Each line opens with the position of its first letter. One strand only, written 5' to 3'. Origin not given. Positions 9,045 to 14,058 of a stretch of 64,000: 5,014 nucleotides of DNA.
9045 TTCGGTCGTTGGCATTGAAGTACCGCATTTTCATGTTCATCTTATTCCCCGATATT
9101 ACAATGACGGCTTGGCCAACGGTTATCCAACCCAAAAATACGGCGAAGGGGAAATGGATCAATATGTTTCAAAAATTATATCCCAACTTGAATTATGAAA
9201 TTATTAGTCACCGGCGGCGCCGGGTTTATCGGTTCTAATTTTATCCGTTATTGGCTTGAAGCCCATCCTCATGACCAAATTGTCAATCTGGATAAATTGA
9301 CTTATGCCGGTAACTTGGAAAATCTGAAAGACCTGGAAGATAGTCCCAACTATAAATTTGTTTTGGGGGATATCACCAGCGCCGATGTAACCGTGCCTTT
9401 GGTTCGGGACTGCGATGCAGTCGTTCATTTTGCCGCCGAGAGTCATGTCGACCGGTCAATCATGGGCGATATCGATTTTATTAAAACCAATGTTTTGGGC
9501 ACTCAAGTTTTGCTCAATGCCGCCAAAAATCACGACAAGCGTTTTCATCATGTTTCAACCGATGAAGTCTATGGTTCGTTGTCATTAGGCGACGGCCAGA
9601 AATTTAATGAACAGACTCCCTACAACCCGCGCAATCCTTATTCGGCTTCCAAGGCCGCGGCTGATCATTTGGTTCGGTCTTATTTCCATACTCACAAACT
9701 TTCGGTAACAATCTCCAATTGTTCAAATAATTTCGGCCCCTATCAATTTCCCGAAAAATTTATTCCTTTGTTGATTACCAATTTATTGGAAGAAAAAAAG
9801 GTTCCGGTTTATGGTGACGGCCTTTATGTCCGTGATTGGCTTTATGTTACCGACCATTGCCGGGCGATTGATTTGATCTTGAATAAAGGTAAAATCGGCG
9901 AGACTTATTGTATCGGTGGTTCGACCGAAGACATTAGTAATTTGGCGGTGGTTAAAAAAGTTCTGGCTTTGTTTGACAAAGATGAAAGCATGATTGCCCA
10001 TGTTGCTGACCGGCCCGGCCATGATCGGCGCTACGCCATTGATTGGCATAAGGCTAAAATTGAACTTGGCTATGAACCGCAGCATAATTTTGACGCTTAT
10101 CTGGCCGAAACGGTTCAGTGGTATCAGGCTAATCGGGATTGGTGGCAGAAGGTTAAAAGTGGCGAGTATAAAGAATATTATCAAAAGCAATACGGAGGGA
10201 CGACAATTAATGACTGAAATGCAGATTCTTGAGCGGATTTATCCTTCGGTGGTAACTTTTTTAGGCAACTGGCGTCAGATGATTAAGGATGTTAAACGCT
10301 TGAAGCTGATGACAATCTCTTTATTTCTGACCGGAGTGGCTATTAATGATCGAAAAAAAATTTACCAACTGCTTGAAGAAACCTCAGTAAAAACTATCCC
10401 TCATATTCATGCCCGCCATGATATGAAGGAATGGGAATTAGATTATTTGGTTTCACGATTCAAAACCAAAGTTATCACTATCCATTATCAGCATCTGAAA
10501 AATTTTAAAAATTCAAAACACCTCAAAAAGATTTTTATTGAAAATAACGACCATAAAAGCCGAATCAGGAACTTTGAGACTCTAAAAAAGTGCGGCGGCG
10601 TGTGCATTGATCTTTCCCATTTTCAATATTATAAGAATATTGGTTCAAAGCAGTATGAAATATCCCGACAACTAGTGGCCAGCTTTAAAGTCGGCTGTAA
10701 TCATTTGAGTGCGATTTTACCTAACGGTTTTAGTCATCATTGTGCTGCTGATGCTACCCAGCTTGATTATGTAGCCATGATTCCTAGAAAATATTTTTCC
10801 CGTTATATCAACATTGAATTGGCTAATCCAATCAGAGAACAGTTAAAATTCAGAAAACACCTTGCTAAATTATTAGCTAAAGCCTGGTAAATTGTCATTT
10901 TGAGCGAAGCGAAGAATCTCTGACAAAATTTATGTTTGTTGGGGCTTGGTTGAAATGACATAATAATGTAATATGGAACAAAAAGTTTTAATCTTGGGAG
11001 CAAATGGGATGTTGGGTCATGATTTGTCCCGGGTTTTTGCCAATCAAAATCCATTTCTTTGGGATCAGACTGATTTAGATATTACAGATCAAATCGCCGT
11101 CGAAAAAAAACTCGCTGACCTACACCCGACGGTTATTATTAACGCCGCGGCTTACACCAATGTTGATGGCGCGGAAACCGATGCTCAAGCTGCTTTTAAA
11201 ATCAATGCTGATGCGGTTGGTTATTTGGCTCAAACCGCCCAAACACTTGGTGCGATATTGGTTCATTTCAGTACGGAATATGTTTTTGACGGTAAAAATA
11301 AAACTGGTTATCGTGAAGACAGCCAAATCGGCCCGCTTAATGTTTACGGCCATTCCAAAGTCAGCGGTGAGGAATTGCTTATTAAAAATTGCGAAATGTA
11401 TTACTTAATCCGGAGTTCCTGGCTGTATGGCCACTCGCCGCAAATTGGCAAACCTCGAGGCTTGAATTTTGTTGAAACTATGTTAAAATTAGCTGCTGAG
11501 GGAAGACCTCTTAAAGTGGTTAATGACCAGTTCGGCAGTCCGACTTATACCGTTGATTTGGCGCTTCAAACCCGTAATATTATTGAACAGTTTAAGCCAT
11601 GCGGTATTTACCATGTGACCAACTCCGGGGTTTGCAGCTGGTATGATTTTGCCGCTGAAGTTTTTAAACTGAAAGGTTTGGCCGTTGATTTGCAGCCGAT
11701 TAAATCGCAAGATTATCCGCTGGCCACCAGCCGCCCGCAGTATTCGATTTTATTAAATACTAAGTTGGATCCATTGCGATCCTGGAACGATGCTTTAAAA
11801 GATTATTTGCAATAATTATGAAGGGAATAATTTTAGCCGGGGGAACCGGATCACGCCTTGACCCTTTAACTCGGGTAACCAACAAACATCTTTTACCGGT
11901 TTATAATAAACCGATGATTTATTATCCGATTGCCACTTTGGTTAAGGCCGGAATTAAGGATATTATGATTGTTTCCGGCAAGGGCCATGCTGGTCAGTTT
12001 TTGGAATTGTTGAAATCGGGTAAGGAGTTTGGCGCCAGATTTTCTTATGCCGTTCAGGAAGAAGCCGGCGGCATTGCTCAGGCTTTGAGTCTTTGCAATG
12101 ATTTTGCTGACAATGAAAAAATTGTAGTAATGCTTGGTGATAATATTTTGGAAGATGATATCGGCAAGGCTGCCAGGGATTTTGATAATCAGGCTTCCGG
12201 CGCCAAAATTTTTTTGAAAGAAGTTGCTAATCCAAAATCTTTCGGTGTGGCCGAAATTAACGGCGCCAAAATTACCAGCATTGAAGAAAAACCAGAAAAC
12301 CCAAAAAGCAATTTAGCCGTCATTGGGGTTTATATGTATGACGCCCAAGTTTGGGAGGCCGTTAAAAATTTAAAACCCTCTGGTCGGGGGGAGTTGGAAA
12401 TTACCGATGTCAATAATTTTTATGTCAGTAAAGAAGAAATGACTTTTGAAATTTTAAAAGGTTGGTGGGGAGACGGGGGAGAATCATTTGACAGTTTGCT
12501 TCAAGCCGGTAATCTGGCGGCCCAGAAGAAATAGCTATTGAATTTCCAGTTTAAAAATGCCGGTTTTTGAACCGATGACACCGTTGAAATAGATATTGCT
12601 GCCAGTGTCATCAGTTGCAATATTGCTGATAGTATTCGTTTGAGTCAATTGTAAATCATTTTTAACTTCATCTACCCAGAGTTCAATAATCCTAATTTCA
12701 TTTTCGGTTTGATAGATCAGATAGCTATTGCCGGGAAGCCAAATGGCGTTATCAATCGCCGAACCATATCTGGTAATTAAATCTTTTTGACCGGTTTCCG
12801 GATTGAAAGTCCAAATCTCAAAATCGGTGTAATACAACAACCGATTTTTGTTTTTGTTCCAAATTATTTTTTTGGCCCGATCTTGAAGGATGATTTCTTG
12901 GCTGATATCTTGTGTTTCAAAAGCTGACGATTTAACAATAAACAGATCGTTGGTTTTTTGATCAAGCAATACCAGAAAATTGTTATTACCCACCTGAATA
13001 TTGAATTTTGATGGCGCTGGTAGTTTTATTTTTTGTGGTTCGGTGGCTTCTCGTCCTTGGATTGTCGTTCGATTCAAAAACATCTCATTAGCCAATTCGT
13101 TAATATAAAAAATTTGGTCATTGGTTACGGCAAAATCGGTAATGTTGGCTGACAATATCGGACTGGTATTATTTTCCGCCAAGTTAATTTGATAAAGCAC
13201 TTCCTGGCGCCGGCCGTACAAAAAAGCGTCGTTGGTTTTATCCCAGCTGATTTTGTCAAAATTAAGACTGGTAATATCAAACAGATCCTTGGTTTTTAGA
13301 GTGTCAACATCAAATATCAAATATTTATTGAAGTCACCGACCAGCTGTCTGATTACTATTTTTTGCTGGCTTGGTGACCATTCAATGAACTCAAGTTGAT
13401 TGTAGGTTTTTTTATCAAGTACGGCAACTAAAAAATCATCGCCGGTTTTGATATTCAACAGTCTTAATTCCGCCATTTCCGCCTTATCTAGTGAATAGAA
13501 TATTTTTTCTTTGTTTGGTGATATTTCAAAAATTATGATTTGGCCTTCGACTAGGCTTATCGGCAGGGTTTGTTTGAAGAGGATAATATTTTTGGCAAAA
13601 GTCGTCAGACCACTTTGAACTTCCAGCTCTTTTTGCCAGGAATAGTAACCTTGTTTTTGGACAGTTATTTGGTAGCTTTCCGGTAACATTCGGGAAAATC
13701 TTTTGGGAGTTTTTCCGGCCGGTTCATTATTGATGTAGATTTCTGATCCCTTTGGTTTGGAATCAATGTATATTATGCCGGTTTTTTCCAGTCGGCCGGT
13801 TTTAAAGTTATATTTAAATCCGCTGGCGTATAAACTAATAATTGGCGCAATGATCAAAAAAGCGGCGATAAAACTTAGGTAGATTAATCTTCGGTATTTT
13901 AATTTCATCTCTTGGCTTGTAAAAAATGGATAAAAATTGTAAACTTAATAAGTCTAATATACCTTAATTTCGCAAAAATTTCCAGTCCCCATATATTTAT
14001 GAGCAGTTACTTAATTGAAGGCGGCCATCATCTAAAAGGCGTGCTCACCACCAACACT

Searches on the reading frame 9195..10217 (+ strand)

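Call 66: search_protein_families(library=pfam, proteins=[window:9195-10217:+], max_evalue=0.0001)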
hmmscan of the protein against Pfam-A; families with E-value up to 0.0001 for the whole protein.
window:9195-10217:+ (340 aa): 7 families
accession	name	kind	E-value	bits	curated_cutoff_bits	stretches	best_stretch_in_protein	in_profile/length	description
PF16363.11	GDP_Man_Dehyd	-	4.5e-78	263.5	27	1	4-305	1-331/332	GDP-mannose 4,6 dehydratase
PF01370.27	Epimerase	-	8.4e-65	219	20.9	1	4-241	2-240/240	NAD dependent epimerase/dehydratase family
PF01073.25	3Beta_HSD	-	4.3e-17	62.5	22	1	4-219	1-219/280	3-beta hydroxysteroid dehydrogenase/isomerase family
PF07993.18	NAD_binding_4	-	4.3e-17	62.5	20.1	1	5-177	1-205/258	Male sterility protein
PF02719.21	Polysacc_synt_2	-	9.6e-14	51.7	20.2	1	3-126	1-132/293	Polysaccharide biosynthesis protein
PF04321.23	RmlD_sub_bind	-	1.4e-12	47.7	27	1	1-167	1-143/287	RmlD substrate binding domain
PF13460.12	NAD_binding_10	-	1.2e-07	32.2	27.2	1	7-162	1-133/184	NAD(P)H-binding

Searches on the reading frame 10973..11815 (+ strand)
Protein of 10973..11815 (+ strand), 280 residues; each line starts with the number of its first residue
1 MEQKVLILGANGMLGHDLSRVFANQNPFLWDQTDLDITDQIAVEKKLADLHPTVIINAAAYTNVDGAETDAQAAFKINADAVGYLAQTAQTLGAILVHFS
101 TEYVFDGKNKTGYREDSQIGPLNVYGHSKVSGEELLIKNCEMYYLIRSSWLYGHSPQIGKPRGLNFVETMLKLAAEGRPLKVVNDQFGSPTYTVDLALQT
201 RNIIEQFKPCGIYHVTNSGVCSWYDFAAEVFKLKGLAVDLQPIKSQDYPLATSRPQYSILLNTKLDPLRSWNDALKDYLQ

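Call 66: search_protein_families(library=pfam, proteins=[window:10973-11815:+], max_evalue=0.0001)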
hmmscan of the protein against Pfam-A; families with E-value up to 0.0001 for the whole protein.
window:10973-11815:+ (280 aa): 5 families
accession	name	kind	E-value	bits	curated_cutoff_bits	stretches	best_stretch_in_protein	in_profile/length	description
PF04321.23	RmlD_sub_bind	-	2.1e-86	290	27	1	4-279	2-282/287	RmlD substrate binding domain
PF01370.27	Epimerase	-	2.5e-19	70.1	20.9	1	5-185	1-204/240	NAD dependent epimerase/dehydratase family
PF16363.11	GDP_Man_Dehyd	-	5.1e-11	43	27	1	34-168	58-194/332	GDP-mannose 4,6 dehydratase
PF07993.18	NAD_binding_4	-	1e-06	28.6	20.1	1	53-185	90-241/258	Male sterility protein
PF02719.21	Polysacc_synt_2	-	3.9e-05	23.4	20.2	0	36-137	62-150/293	Polysaccharide biosynthesis protein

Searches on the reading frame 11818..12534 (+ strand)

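Call 66: search_protein_families(library=pfam, proteins=[window:11818-12534:+], max_evalue=0.0001)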
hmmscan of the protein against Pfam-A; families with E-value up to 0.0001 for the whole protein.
window:11818-12534:+ (238 aa): 2 families
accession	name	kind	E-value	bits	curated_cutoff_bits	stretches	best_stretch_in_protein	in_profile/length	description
PF00483.29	NTP_transferase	-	4.5e-57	193.9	21.2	1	2-234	1-242/245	Nucleotidyl transferase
PF12804.13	NTP_transf_3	-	1.1e-10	42.4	27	1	3-113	1-102/160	MobA-like NTP transferase domain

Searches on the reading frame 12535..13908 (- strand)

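Call 41: search_protein_families(library=pfam, proteins=[window:12535-13908:-], max_evalue=0.001)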
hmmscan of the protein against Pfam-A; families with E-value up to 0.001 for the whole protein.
window:12535-13908:- (457 aa): 1 family
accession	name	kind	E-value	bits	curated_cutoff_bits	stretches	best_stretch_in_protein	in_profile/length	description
PF08308.17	PEGA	-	1.5e-13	50.9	20.8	1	44-103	2-61/71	PEGA domain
